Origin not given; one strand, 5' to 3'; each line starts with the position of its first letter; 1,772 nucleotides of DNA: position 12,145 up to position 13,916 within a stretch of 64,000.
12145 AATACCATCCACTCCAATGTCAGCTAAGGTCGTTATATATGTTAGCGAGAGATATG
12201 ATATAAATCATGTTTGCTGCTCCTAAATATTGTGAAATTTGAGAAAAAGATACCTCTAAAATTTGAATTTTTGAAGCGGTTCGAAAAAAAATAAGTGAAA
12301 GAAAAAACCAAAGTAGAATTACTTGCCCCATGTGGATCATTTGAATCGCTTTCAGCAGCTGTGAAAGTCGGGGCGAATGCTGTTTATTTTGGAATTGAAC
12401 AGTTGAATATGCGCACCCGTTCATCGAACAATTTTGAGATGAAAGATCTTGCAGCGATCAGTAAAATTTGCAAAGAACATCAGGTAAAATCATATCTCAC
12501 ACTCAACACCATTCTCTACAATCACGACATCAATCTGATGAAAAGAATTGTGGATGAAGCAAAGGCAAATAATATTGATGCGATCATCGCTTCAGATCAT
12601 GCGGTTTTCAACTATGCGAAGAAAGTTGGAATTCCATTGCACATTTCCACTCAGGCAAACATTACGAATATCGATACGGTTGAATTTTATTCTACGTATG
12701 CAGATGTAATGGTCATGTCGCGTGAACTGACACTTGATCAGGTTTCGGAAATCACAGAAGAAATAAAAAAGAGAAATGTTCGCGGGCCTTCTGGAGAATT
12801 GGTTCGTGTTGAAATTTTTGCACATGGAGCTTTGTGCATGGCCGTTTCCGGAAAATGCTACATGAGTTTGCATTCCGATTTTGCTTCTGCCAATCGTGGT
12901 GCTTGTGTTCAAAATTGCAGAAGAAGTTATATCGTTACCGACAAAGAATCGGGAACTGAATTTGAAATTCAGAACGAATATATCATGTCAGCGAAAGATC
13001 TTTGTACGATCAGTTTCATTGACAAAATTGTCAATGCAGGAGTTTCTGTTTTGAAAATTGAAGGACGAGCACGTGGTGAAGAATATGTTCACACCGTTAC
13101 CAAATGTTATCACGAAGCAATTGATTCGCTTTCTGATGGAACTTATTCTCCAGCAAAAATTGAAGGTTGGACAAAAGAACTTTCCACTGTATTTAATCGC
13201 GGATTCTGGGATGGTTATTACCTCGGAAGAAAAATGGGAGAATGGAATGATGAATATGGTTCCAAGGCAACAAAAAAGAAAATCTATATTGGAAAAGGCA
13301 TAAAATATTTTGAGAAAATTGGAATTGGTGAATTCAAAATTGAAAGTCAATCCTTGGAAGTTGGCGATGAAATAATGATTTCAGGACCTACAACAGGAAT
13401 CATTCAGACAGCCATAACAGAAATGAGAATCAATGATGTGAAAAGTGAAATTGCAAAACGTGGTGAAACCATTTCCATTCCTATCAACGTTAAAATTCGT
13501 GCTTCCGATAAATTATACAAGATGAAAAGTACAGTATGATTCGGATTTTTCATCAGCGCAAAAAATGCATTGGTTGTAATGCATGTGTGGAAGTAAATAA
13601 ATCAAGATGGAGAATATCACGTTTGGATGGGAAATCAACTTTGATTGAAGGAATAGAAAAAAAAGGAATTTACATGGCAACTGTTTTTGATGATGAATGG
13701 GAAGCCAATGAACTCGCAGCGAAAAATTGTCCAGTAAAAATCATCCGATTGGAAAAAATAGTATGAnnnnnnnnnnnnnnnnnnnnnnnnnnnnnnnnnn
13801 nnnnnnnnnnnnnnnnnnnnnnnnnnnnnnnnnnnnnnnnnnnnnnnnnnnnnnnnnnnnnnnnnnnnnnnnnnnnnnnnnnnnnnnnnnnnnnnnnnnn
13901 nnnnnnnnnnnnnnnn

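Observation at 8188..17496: Molybdenum-cofactor maturation genes plus a MOP-type (2Fe-2S::Mo fused) aldehyde-oxidoreductase-like enzyme with a separate FAD subunit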

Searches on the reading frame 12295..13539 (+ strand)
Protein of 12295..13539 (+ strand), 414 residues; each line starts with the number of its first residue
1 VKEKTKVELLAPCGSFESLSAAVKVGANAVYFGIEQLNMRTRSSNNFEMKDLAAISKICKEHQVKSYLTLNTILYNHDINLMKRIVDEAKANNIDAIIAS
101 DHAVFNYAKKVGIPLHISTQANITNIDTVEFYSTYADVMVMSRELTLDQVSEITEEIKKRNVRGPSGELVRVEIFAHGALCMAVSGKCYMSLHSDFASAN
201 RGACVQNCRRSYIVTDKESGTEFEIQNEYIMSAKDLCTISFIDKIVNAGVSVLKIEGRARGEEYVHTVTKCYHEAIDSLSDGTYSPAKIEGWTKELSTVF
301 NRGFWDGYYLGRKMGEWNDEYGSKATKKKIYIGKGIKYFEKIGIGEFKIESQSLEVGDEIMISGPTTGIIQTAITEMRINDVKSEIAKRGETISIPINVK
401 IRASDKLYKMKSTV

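Call 4: search_protein_families(library=pfam, proteins=[window:12295-13539:+], max_evalue=0.01)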
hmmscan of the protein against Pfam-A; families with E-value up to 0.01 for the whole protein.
window:12295-13539:+ (414 aa): 1 family
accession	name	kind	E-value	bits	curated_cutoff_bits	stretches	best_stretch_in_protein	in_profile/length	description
PF01136.24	Peptidase_U32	-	5.6e-65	219.3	22.4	1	82-313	4-231/233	Peptidase family U32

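Call 6: search_protein_families(library=ncbifam, proteins=[window:12295-13539:+], max_evalue=0.001)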
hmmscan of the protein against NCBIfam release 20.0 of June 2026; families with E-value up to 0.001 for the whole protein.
window:12295-13539:+ (414 aa): 4 families
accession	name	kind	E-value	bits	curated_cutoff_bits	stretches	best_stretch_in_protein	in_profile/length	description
NF011996.0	PRK15452.1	equivalog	5.1e-57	193.7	534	2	5-220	3-210/449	prephenate-dependent tRNA uridine(34) hydroxylase TrhP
NF047963.1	quinone_UbiU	equivalog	4.6e-47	160.8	440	2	7-212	1-201/331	ubiquinone anaerobic biosynthesis protein UbiU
NF047965.1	quinone_UbiV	equivalog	5e-14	52.5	275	1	50-307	47-287/292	ubiquinone anaerobic biosynthesis protein UbiV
NF011991.0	PRK15447.1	equivalog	1.1e-13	51.2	283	1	50-295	48-283/302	U32 family peptidase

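Call 46: search_solved_structures(query=window:12295-13539:+, max_evalue=0.001)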
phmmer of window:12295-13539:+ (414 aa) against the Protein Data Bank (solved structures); distinct sequences matched with E-value up to 0.001: 0.

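Call 47: find_homologous_proteins(query=window:12295-13539:+, max_evalue=1e-20)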
Query window:12295-13539:+ (414 aa): 8000 proteins with E <= 1e-20 among 8000 candidates; the best 120 are listed.
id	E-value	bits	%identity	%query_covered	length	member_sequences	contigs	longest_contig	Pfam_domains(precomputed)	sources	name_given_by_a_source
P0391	3.6e-236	802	88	98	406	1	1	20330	PF01136.26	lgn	-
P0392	1.7e-210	717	87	88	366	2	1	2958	PF01136.26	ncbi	-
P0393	9.7e-210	715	-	-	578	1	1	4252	PF01136.26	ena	-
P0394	3.5e-207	706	74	99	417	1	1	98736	PF01136.26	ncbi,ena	-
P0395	3.0e-205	700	73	99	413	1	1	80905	PF01136.26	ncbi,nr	ncbi:MAG: U32 family peptidase [Bacteroidetes bacterium]|nr:U32 family peptidase [Bacteroidota bacte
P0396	9.2e-204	695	72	99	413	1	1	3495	PF01136.26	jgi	-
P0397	2.5e-203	694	73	99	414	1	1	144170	PF01136.26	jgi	-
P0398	4.3e-203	693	72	99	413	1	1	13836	PF01136.26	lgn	-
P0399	2.4e-202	690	71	99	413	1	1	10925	PF01136.26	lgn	-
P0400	1.5e-201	688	70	99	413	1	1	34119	PF01136.26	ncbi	-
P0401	3.2e-201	687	72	98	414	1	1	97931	PF01136.26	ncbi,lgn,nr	ncbi:MAG: U32 family peptidase [Bacteroidetes bacterium]|nr:U32 family peptidase [Bacteroidota bacte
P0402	3.4e-201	687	71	99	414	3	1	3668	PF01136.26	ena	-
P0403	3.5e-201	687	71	99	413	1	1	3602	PF01136.26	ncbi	-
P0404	4.8e-201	686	72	98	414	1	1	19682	PF01136.26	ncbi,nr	ncbi:MAG: U32 family peptidase [Bacteroidetes bacterium]|nr:U32 family peptidase [Bacteroidota bacte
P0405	4.8e-201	686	71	99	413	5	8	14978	PF01136.26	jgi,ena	-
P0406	6.1e-201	686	72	98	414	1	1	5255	PF01136.26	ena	-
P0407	1.7e-200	684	72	98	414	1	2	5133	PF01136.26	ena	-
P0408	6.1e-200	682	72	99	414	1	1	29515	PF01136.26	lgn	-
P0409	9.3e-200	682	70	99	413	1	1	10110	PF01136.26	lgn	-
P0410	1.3e-199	681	71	99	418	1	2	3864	PF01136.26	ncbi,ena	-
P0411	1.6e-199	681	69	99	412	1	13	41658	PF01136.26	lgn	-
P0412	1.8e-199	681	71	99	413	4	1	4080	PF01136.26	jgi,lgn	-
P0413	2.1e-199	681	71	99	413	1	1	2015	PF01136.26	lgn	-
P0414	3.3e-199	680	71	98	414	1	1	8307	PF01136.26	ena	-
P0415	3.7e-199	680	71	99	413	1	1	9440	PF01136.26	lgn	-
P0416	3.9e-199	680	70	99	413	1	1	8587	PF01136.26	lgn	-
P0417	4.2e-199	680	71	98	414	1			PF01136.26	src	-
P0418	1.1e-198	678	71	99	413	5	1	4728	PF01136.26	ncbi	-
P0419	1.3e-198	678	69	98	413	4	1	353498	PF01136.26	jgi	jgi:U32 family peptidase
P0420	1.5e-198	678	70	99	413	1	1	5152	PF01136.26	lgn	-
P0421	1.6e-198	678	72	99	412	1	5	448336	PF01136.26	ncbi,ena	-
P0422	2.8e-198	677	72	98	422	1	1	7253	PF01136.26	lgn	-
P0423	4.3e-198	676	71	98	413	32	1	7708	PF01136.26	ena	-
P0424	4.5e-198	676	70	99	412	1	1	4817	PF01136.26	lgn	-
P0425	5.5e-198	676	71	99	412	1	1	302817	PF01136.26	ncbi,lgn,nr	ncbi:MAG: U32 family peptidase [Bacteroidetes bacterium]|nr:U32 family peptidase [Bacteroidota bacte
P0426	5.9e-198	676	70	99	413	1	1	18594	PF01136.26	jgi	jgi:putative protease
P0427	7.1e-198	676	68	99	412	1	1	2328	PF01136.26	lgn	-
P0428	8.6e-198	675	70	99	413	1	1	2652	PF01136.26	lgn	-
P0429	9.7e-198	675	69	99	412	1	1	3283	PF01136.26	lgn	-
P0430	1.0e-197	675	71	99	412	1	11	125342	PF01136.26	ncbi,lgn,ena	-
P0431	1.3e-197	675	69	98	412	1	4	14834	PF01136.26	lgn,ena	-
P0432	1.3e-197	675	70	98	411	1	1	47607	PF01136.26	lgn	-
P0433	1.4e-197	675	70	99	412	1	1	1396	PF01136.26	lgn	-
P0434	1.6e-197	675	72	98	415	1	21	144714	PF01136.26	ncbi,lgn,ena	-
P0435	1.8e-197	674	70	99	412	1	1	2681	PF01136.26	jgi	jgi:U32 family peptidase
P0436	2.0e-197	674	70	99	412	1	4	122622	PF01136.26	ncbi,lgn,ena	-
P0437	2.1e-197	674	70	99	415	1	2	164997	PF01136.26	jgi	jgi:putative protease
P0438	2.1e-197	674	71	99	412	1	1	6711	PF01136.26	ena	-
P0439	2.1e-197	674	70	99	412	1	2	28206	PF01136.26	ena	-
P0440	2.4e-197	674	69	99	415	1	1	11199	PF01136.26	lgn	-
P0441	3.0e-197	674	70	99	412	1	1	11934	PF01136.26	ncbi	-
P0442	3.2e-197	673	69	98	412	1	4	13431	PF01136.26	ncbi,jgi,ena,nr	ncbi:MAG TPA: peptidase U32 family protein [Flavobacteriales bacterium]|nr:peptidase U32 family prot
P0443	3.4e-197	673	72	98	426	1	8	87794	PF01136.26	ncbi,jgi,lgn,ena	jgi:putative protease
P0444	3.8e-197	673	69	99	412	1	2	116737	PF01136.26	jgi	jgi:putative protease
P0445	4.0e-197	673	70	99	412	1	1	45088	PF01136.26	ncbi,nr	ncbi:MAG: U32 family peptidase [Bacteroidia bacterium]|nr:U32 family peptidase [Bacteroidia bacteriu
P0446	4.0e-197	673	70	99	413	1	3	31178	PF01136.26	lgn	-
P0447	4.6e-197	673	69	99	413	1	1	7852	PF01136.26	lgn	-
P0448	6.4e-197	673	70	99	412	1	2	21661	PF01136.26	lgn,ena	-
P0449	6.9e-197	672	69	99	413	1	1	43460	PF01136.26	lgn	-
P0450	9.1e-197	672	70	98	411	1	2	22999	PF01136.26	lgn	-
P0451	9.8e-197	672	69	99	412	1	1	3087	PF01136.26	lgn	-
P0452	9.8e-197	672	70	99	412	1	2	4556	PF01136.26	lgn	-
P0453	9.9e-197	672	70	99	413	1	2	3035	PF01136.26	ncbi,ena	-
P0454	1.1e-196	672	70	99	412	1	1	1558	PF01136.26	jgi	jgi:putative protease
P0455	1.1e-196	672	70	98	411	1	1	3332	PF01136.26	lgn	-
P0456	1.1e-196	672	68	99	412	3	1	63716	PF01136.26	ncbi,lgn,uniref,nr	ncbi:Collagenase precursor [Arcticibacter svalbardensis MN12-7]|uniref:Collagenase n=1 Tax=Arcticiba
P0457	1.1e-196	672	69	99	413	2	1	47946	PF01136.26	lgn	-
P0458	1.1e-196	672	70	99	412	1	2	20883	PF01136.26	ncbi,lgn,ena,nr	ncbi:MAG: U32 family peptidase [Bacteroidia bacterium]|nr:U32 family peptidase [Bacteroidia bacteriu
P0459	1.2e-196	672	70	99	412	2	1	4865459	PF01136.26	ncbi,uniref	ncbi:peptidase U32 family protein [Arcticibacter sp. MXS-1]|uniref:peptidase U32 family protein n=1 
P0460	1.4e-196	671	69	99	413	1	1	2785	PF01136.26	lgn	-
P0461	1.7e-196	671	70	98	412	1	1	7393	PF01136.26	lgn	-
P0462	1.7e-196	671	69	99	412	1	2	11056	PF01136.26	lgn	-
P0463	2.4e-196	671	69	98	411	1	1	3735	PF01136.26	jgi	jgi:U32 family peptidase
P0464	2.7e-196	670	70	99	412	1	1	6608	PF01136.26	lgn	-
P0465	2.9e-196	670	69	99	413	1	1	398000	PF01136.26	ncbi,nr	ncbi:MAG: U32 family peptidase [Bacteroidetes bacterium]|nr:U32 family peptidase [Bacteroidota bacte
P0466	3.4e-196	670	68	100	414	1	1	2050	PF01136.26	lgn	-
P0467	3.9e-196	670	70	99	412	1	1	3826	PF01136.26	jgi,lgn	-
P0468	4.3e-196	670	69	98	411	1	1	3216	PF01136.26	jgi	jgi:U32 family peptidase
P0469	5.0e-196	670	71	98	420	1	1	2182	PF01136.26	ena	-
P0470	5.4e-196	669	69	99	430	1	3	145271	PF01136.26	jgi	jgi:putative protease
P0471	5.6e-196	669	70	99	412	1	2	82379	PF01136.26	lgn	-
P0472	5.8e-196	669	69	99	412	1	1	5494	PF01136.26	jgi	-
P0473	6.9e-196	669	69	99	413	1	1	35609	PF01136.26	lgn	-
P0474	9.1e-196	669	70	99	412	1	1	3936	PF01136.26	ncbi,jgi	jgi:putative protease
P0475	9.3e-196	669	69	99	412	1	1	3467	PF01136.26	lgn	-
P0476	9.5e-196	669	69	99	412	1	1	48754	PF01136.26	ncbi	-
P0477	9.8e-196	669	68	98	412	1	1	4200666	PF01136.26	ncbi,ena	-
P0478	1.2e-195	668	69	99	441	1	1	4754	PF01136.26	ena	-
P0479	1.4e-195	668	70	98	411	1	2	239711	PF01136.26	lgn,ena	-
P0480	1.5e-195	668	70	99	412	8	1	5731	PF01136.26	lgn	-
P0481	1.6e-195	668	69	98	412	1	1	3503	PF01136.26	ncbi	-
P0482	1.6e-195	668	70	98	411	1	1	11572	PF01136.26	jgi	jgi:putative protease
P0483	1.6e-195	668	68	99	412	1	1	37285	PF01136.26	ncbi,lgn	-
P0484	1.8e-195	668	70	99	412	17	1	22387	PF01136.26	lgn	-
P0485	1.8e-195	668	71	98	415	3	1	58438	PF01136.26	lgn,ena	-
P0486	2.1e-195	668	71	99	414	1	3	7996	PF01136.26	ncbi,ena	ncbi:MAG: peptidase U32 family protein [Bacteroidota bacterium]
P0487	2.1e-195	668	70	99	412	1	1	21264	PF01136.26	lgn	-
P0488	3.9e-195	667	69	98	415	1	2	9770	PF01136.26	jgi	jgi:putative protease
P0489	4.2e-195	667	68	99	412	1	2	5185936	PF01136.26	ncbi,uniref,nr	ncbi:putative protease [Arcticibacter tournemirensis]|uniref:U32 family peptidase n=1 Tax=Arcticibac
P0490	4.8e-195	666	68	98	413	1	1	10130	PF01136.26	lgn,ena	-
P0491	6.0e-195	666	68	99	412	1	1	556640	PF01136.26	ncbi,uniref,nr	ncbi:peptidase U32 family protein [Arcticibacter tournemirensis]|uniref:U32 family peptidase n=1 Tax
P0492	6.3e-195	666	68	99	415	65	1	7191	PF01136.26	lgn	-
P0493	6.4e-195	666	68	99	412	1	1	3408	PF01136.26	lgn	-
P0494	6.8e-195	666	69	98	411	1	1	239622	PF01136.26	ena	-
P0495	7.9e-195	666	70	98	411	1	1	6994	PF01136.26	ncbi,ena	-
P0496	1.1e-194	665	69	98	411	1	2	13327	PF01136.26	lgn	-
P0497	1.1e-194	665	70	99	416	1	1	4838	PF01136.26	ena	-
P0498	1.3e-194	665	68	98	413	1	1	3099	PF01136.26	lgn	-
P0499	1.4e-194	665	67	99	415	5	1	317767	PF01136.26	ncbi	ncbi:MAG: peptidase U32 family protein [Bacteroidia bacterium]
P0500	1.5e-194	665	69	98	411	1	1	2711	PF01136.26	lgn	-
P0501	1.6e-194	665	69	99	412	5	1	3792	PF01136.26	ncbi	-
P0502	1.7e-194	665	67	99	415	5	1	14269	PF01136.26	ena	-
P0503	1.7e-194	665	68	98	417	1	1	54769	PF01136.26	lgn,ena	-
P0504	1.9e-194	664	69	99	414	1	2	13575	PF01136.26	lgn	-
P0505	2.3e-194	664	68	98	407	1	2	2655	PF01136.26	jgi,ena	-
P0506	2.4e-194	664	67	99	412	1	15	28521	PF01136.26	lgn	-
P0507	2.5e-194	664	67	98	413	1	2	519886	PF01136.26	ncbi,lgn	-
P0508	2.6e-194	664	68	98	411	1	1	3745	PF01136.26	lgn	-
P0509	3.1e-194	664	69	98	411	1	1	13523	PF01136.26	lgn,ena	-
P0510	3.1e-194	664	68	98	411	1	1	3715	PF01136.26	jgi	jgi:putative protease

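Call 48: find_encoding_contigs(protein=P0459, flank=5000, max_places=1)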
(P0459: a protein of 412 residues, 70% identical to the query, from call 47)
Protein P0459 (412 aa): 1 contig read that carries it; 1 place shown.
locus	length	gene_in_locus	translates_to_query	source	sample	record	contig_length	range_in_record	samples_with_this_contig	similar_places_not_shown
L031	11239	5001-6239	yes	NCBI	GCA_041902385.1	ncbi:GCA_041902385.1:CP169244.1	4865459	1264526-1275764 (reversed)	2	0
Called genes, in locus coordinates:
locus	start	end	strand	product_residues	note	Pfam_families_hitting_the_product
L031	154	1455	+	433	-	PF00596:Aldolase_II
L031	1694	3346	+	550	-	PF00343:Phosphorylase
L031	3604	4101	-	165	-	PF06738:ThrE, PF12821:ThrE_2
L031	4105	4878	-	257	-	PF06738:ThrE, PF12821:ThrE_2 (weak)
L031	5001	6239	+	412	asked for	PF01136:Peptidase_U32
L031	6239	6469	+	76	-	PF13459:Fer4_15, PF13370:Fer4_13 (weak)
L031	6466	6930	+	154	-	-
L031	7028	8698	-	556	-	PF00364:Biotin_lipoyl, PF01597:GCV_H (faint), PF09891:DUF2118 (faint), PF25997:BSH_YhbJ (weak), PF00364:Biotin_lipoyl, PF25997:BSH_YhbJ (weak), PF02817:E3_binding, PF00198:2-oxoacid_dh, +2 more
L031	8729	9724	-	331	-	PF00676:E1_dh, PF02775:TPP_enzyme_C (weak)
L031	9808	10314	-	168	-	PF12867:DinB_2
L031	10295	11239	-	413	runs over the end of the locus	PF02518:HATPase_c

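Call 49: find_encoding_contigs(protein=P0477, flank=5000, max_places=1)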
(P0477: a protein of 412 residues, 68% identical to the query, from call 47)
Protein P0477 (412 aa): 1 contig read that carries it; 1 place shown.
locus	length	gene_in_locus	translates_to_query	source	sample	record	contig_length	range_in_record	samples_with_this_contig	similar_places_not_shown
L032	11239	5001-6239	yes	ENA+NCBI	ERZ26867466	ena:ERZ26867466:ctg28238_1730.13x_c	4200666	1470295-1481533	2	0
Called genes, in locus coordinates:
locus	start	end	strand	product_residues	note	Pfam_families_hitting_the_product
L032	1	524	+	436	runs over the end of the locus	-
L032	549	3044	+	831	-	PF10070:DabA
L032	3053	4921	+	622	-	PF00662:Proton_antipo_N, PF00361:Proton_antipo_M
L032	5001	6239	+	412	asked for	PF01136:Peptidase_U32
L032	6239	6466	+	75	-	PF13459:Fer4_15, PF13370:Fer4_13 (weak)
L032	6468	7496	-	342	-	PF00561:Abhydrolase_1, PF00975:Thioesterase (weak), PF12146:Hydrolase_4, PF12697:Abhydrolase_6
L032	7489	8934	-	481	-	PF18962:Por_Secre_tail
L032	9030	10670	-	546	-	PF18962:Por_Secre_tail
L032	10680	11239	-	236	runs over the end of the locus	PF00970:FAD_binding_6, PF08030:NAD_binding_6 (faint), PF00175:NAD_binding_1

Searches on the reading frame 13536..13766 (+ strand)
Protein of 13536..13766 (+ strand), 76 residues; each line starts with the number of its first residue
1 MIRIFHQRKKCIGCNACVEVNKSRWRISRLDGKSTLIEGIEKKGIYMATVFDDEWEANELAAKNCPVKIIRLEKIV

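Call 4: search_protein_families(library=pfam, proteins=[window:13536-13766:+], max_evalue=0.01)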
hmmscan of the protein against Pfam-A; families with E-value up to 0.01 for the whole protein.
window:13536-13766:+ (76 aa): 6 families
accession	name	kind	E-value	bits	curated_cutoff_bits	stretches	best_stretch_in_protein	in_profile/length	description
PF13459.11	Fer4_15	-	8e-11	42.9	22.4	1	8-71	5-65/66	4Fe-4S single cluster domain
PF13370.11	Fer4_13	-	7.8e-06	26.9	24.5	1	9-71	4-57/58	4Fe-4S single cluster domain of Ferredoxin I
PF14697.11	Fer4_21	-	3.4e-05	24.3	35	0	8-20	38-50/59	4Fe-4S dicluster domain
PF00037.32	Fer4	-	0.00049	20.2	21.1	1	9-20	6-17/24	4Fe-4S binding domain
PF12837.12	Fer4_6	-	0.0053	17.1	25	1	6-20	4-18/24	4Fe-4S binding domain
PF12797.12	Fer4_2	-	0.0065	16.8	24.5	1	4-20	3-19/22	4Fe-4S binding domain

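Call 6: search_protein_families(library=ncbifam, proteins=[window:13536-13766:+], max_evalue=0.001)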
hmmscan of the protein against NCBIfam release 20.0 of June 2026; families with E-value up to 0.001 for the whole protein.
window:13536-13766:+ (76 aa): 0 families
